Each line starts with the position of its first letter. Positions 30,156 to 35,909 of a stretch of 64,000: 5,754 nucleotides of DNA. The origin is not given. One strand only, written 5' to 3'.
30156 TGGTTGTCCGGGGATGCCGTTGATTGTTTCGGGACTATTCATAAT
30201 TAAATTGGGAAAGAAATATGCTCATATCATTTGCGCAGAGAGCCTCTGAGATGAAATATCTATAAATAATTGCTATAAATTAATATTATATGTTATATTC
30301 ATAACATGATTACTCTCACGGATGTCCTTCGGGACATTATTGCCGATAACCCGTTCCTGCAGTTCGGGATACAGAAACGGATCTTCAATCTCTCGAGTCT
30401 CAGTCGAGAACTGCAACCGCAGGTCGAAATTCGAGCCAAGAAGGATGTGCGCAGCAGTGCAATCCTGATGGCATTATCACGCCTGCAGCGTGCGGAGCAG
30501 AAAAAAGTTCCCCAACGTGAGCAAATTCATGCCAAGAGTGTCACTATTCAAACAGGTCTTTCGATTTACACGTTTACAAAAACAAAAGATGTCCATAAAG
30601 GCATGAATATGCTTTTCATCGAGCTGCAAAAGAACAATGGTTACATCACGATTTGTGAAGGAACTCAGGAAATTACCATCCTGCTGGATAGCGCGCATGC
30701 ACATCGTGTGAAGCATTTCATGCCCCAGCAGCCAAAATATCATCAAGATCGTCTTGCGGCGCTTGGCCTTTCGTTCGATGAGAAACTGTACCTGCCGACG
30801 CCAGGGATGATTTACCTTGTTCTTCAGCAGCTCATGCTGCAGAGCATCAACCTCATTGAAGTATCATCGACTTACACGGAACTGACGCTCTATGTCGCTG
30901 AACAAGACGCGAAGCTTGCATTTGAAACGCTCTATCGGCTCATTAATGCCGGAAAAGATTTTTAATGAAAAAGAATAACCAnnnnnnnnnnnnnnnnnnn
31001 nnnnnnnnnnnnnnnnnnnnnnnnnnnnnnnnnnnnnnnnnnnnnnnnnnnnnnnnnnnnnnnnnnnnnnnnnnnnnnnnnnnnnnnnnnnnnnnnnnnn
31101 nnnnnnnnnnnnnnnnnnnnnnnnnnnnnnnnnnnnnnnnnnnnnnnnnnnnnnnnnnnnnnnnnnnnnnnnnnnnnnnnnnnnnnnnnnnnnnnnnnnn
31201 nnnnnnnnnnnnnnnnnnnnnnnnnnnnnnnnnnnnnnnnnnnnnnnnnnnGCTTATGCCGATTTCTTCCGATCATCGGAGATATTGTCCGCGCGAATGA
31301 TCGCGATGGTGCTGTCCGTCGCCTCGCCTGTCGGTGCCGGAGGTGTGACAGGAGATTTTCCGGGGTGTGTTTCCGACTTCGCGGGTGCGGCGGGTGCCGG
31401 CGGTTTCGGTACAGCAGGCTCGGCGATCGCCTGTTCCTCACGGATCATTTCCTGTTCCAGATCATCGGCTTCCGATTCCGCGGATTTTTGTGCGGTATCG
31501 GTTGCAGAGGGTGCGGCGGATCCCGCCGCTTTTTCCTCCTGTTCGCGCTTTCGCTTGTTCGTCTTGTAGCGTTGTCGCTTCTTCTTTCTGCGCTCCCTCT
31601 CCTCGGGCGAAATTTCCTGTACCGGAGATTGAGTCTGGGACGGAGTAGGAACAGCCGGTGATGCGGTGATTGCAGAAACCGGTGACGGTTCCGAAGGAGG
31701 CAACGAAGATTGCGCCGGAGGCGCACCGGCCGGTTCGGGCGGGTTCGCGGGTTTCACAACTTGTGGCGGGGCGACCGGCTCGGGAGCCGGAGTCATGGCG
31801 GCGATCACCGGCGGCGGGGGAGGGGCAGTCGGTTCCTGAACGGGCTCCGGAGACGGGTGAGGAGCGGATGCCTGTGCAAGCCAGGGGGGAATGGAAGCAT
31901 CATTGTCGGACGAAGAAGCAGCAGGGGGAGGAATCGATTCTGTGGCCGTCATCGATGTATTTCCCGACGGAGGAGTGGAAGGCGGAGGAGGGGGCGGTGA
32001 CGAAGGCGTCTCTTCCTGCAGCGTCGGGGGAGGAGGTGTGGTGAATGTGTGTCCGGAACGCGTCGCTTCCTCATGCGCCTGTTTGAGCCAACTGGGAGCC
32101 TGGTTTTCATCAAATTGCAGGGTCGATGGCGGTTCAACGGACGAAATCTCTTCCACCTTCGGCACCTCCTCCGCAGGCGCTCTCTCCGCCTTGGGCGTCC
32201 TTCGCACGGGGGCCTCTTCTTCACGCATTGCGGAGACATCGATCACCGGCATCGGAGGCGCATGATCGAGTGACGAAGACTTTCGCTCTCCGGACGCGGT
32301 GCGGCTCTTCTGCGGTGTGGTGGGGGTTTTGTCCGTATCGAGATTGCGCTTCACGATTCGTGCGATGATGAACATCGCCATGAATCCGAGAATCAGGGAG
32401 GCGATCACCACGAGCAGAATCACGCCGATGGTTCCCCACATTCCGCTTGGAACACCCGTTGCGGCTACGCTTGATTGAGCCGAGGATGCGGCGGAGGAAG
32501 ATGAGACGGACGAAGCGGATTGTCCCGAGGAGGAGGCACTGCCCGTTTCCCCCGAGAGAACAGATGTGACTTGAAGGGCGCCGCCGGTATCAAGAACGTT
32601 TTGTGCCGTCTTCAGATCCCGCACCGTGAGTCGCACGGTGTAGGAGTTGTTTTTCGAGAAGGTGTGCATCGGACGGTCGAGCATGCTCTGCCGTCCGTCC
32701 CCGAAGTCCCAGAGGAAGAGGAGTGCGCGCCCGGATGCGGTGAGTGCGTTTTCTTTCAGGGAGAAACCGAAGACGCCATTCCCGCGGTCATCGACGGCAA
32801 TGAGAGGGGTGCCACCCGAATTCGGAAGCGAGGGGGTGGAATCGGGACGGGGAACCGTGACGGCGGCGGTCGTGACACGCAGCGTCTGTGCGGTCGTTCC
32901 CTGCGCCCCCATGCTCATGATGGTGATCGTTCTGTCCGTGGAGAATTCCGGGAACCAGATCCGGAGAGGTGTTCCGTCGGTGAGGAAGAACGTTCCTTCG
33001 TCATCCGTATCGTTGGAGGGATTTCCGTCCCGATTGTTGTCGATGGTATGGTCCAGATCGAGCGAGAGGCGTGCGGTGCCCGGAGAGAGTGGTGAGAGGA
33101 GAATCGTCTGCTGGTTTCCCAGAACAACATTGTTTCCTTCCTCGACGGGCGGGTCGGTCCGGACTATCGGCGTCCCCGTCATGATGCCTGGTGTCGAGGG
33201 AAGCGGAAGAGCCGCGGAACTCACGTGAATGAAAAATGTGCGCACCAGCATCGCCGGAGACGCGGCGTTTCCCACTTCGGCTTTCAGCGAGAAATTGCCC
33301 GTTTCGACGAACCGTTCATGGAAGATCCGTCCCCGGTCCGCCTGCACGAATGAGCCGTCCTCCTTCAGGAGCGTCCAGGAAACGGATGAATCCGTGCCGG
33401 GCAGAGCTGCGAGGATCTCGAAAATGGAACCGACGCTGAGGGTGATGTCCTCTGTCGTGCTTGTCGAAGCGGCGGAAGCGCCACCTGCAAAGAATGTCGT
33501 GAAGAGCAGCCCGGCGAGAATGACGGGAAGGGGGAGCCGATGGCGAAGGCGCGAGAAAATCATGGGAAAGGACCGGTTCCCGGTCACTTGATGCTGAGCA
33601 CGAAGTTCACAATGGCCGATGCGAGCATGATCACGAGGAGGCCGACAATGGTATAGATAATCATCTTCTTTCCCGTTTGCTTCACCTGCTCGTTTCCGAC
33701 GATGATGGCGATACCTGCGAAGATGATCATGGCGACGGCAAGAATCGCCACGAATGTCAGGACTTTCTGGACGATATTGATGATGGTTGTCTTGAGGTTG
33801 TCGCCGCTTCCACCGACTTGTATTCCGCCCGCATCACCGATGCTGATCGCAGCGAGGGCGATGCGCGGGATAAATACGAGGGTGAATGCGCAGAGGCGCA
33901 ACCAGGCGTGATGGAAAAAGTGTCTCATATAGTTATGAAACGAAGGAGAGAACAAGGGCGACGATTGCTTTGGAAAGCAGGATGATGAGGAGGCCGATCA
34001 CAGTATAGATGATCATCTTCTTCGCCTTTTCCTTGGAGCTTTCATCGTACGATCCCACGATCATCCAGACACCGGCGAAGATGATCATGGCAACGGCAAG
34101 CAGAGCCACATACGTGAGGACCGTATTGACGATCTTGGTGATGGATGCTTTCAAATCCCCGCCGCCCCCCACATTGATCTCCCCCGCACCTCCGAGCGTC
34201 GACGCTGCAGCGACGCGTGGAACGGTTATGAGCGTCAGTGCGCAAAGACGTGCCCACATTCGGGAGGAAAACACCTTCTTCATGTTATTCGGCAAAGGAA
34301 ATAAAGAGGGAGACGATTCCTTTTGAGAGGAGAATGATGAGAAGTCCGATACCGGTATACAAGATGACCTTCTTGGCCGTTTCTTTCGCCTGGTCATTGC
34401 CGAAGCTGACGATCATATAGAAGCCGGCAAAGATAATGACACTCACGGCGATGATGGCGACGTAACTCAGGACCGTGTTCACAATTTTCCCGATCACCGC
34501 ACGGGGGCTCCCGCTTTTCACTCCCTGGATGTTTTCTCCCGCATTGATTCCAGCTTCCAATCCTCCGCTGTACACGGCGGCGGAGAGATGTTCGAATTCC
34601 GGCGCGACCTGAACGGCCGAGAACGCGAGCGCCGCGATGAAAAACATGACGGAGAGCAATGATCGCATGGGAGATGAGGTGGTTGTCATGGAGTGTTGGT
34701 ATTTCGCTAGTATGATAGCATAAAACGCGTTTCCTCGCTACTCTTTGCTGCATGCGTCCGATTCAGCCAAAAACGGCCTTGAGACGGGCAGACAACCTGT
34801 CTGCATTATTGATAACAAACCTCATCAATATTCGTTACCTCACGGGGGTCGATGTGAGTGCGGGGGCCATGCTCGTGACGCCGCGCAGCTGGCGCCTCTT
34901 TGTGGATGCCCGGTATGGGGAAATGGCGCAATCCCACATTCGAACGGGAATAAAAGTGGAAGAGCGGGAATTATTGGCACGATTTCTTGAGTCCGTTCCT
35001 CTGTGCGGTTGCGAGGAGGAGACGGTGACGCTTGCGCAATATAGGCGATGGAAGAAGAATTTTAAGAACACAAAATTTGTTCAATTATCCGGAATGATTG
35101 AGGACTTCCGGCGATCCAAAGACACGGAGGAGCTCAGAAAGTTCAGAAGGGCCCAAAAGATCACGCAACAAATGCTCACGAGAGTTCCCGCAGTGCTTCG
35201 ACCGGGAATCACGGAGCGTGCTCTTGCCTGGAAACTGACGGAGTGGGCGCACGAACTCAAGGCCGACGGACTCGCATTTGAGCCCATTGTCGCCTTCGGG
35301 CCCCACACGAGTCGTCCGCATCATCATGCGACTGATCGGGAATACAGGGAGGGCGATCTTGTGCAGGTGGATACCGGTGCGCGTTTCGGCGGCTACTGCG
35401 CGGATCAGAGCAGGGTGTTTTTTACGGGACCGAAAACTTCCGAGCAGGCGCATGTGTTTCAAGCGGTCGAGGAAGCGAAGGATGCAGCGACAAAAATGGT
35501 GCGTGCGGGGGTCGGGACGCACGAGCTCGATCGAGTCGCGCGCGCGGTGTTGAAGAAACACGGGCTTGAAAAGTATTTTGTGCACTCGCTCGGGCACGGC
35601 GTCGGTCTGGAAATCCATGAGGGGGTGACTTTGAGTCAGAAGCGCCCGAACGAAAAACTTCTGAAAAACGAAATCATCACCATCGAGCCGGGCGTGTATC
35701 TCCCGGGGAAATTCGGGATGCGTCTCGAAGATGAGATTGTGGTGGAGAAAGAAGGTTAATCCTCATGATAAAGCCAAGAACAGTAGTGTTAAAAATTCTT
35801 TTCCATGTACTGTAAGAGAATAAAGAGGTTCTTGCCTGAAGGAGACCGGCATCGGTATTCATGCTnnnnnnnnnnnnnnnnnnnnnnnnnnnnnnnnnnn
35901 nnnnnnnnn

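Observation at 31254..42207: Candidate minimal, non-canonical T4SS-like surface system lacking VirB4/VirB6/VirB8 and relaxase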

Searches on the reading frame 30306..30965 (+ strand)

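Call 6: search_protein_families(library=pfam, proteins=[window:30306-30965:+], max_evalue=0.001)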
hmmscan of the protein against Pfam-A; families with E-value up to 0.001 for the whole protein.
window:30306-30965:+ (219 aa): 0 families

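Call 60: search_protein_families(library=ncbifam, proteins=[window:30306-30962:+], max_evalue=0.01)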
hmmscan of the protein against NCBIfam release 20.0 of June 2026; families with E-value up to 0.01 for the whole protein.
window:30306-30962:+ (219 aa): 1 family
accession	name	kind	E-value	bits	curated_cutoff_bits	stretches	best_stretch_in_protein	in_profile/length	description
NF005159.0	PRK06635.2-3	equivalog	0.00015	20.9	379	1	112-209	298-401/406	aspartate kinase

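Call 105: search_protein_families(library=pfam, proteins=[window:30306-30965:+], max_evalue=1)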
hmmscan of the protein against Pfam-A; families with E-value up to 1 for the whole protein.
window:30306-30965:+ (219 aa): 2 families
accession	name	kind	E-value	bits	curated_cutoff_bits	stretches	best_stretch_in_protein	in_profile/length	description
PF13840.12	ACT_7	-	0.15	12.4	27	1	149-210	5-64/65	ACT domain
PF18357.7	DtxR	-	0.17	12.6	25.9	1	105-136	47-78/79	Diphteria toxin repressor SH3 domain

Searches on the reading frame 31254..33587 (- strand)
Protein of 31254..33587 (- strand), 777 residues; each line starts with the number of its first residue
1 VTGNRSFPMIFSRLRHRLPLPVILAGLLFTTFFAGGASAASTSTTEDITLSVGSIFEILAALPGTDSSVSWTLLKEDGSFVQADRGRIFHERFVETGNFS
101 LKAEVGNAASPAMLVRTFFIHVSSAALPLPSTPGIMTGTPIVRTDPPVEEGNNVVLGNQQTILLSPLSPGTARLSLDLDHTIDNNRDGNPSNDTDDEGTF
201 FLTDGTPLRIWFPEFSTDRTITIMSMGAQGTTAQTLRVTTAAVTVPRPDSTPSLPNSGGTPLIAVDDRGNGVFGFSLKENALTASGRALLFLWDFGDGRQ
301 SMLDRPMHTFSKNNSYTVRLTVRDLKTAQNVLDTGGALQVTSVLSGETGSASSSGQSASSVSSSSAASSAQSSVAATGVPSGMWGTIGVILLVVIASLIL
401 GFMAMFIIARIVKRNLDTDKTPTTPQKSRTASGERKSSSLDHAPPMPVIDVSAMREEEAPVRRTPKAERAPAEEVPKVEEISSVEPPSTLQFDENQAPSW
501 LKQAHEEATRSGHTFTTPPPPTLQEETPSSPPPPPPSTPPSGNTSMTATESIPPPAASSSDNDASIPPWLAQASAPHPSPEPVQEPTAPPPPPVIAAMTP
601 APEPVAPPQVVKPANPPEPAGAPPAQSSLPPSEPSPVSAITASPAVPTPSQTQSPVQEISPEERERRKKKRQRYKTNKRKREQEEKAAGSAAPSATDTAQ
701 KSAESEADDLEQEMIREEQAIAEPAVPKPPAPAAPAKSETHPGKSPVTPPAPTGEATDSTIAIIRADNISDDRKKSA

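Call 3: search_protein_families(library=pfam, proteins=[window:31254-33587:-], max_evalue=0.01)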
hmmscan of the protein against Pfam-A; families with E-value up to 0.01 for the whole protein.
window:31254-33587:- (777 aa): 2 families
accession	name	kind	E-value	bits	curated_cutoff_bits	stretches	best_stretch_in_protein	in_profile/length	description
PF00801.26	PKD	-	7.2e-11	42.4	23.5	1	282-324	19-67/80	PKD domain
PF18911.6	PKD_4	-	2.8e-10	40.5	27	1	284-330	30-76/85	PKD domain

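Call 60: search_protein_families(library=ncbifam, proteins=[window:31254-33584:-], max_evalue=0.01)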
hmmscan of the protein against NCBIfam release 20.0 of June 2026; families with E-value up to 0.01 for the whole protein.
window:31254-33584:- (776 aa): 0 families

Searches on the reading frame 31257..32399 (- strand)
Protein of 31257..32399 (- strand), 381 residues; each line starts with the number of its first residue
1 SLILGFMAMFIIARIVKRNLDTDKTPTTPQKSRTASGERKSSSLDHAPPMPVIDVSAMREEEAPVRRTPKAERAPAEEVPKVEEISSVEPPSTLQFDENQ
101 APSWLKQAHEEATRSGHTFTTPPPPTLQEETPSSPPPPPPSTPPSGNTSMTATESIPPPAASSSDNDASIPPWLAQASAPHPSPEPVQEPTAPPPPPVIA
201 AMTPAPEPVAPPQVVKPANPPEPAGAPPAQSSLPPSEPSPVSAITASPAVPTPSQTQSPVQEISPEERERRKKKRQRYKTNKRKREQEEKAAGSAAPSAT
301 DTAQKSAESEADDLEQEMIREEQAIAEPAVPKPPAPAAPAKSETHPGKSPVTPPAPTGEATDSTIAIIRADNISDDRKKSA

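Call 105: search_protein_families(library=pfam, proteins=[window:31257-32399:-], max_evalue=1)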
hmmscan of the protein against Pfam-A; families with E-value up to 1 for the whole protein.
window:31257-32399:- (381 aa): 1 family
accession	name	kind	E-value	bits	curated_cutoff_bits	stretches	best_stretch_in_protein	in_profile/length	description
PF13148.11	DUF3987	-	0.63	9.6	27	0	257-333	57-122/364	Protein of unknown function (DUF3987)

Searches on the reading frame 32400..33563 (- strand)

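Call 105: search_protein_families(library=pfam, proteins=[window:32400-33563:-], max_evalue=1)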
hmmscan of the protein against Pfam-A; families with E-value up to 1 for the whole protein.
window:32400-33563:- (388 aa): 3 families
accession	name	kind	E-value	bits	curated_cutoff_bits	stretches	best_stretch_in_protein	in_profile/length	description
PF00801.26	PKD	-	9.3e-12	45.2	23.5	2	274-316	19-67/80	PKD domain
PF18911.6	PKD_4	-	9.5e-11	42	27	1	275-322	29-76/85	PKD domain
PF23936.1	HB_ELP1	-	0.63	10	27.4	1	296-365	23-92/171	ELP1 three-helix bundle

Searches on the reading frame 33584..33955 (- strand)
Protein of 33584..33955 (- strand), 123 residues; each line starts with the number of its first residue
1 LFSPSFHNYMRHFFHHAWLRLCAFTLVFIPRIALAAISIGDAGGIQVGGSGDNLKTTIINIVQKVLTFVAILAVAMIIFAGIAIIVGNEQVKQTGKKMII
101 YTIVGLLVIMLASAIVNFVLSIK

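Call 3: search_protein_families(library=pfam, proteins=[window:33584-33955:-], max_evalue=0.01)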
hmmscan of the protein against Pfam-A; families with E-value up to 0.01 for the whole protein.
window:33584-33955:- (123 aa): 3 families
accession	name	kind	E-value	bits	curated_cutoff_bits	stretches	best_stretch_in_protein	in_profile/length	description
PF18895.5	T4SS_pilin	-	4.8e-09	36.6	26.6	1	51-119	2-71/71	Type IV secretion system pilin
PF04956.18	TrbC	-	3.9e-06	27.4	27.9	1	24-118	19-97/98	TrbC/VIRB2 pilin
PF25592.1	DUF7937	-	0.0021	17.4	31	1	23-113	243-330/402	Domain of unknown function (DUF7937)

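Call 60: search_protein_families(library=ncbifam, proteins=[window:33587-33928:-], max_evalue=0.01)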
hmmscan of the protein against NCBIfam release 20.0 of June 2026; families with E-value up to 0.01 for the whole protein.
window:33587-33928:- (114 aa): 1 family
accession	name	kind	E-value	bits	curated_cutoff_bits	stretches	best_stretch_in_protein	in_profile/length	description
NF045849.1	ICE_MMCAP2_0565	equivalog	9.2e-05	22.1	40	1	44-113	8-79/80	Mbov_0395 family pilin-like conjugal transfer protein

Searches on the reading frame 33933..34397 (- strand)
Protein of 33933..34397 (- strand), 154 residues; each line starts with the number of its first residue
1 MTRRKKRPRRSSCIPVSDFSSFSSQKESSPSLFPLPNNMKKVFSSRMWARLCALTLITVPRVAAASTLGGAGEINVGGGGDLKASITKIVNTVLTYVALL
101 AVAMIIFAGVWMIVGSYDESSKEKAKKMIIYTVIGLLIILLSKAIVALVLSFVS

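Call 3: search_protein_families(library=pfam, proteins=[window:33933-34397:-], max_evalue=0.01)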
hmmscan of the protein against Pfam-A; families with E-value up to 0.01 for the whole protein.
window:33933-34397:- (154 aa): 2 families
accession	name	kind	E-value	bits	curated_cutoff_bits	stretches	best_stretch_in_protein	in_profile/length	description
PF18895.5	T4SS_pilin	-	9.1e-08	32.5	26.6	1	85-148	4-70/71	Type IV secretion system pilin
PF04956.18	TrbC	-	3.6e-05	24.3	27.9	1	45-148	10-97/98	TrbC/VIRB2 pilin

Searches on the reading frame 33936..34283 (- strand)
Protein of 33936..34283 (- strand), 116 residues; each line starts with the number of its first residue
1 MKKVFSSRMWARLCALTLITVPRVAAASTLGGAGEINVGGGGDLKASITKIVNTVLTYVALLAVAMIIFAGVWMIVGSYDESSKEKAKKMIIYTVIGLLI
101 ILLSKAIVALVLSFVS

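Call 60: search_protein_families(library=ncbifam, proteins=[window:33936-34283:-], max_evalue=0.01)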
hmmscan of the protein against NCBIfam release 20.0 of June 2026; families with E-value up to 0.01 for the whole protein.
window:33936-34283:- (116 aa): 2 families
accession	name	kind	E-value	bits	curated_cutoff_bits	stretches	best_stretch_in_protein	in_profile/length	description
NF045849.1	ICE_MMCAP2_0565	equivalog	1.6e-06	27.7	40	1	45-114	10-79/80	Mbov_0395 family pilin-like conjugal transfer protein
NF046050.1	CPBP_fam_MroQ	equivalog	0.00088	18.8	270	1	49-114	37-105/243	intramembrane glutamic endopeptidase MroQ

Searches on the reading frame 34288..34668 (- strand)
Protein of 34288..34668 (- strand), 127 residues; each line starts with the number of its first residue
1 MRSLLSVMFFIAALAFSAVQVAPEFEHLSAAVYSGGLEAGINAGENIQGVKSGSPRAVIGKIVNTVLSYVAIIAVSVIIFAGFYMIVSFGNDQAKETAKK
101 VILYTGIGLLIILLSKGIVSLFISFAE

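Call 60: search_protein_families(library=ncbifam, proteins=[window:34288-34668:-], max_evalue=0.01)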
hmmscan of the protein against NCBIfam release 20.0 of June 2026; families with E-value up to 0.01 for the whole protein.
window:34288-34668:- (127 aa): 1 family
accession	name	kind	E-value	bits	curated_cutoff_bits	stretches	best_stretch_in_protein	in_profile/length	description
NF045849.1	ICE_MMCAP2_0565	equivalog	3.6e-08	33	40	1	58-125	12-79/80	Mbov_0395 family pilin-like conjugal transfer protein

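Call 105: search_protein_families(library=pfam, proteins=[window:34288-34668:-], max_evalue=1)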
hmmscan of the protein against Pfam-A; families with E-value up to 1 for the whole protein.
window:34288-34668:- (127 aa): 4 families
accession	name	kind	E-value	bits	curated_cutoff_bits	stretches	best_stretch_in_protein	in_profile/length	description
PF18895.5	T4SS_pilin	-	5.5e-08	33.2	26.6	1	54-122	4-71/71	Type IV secretion system pilin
PF06024.17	Orf78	-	0.11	13.2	29.4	1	58-97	57-96/101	Orf78 (ac78)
PF19506.4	DUF6040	-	0.18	11.7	23.4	1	25-119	103-191/233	Family of unknown function (DUF6040)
PF00802.24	Glycoprotein_G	-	0.31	10.8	27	1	62-103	29-69/263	Pneumovirus attachment glycoprotein G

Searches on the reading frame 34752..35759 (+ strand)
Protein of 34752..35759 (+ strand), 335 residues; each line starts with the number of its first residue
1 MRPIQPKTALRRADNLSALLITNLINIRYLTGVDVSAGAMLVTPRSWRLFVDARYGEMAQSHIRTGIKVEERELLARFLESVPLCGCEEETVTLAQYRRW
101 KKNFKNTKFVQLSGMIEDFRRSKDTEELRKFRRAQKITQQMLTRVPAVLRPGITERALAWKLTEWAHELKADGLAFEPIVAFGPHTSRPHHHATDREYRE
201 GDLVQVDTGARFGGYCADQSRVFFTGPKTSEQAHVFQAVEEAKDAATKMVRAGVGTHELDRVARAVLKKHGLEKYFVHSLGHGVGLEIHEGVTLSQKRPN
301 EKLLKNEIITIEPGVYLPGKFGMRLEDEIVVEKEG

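Call 3: search_protein_families(library=pfam, proteins=[window:34752-35759:+], max_evalue=0.01)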
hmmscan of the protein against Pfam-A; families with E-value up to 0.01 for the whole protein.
window:34752-35759:+ (335 aa): 2 families
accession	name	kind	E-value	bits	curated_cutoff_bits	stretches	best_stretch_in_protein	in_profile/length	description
PF00557.29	Peptidase_M24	-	3.4e-63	213.6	23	1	130-332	2-207/208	Metallopeptidase family M24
PF01321.24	Creatinase_N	-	1.7e-16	61.4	22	1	12-120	10-126/128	Creatinase/Prolidase N-terminal domain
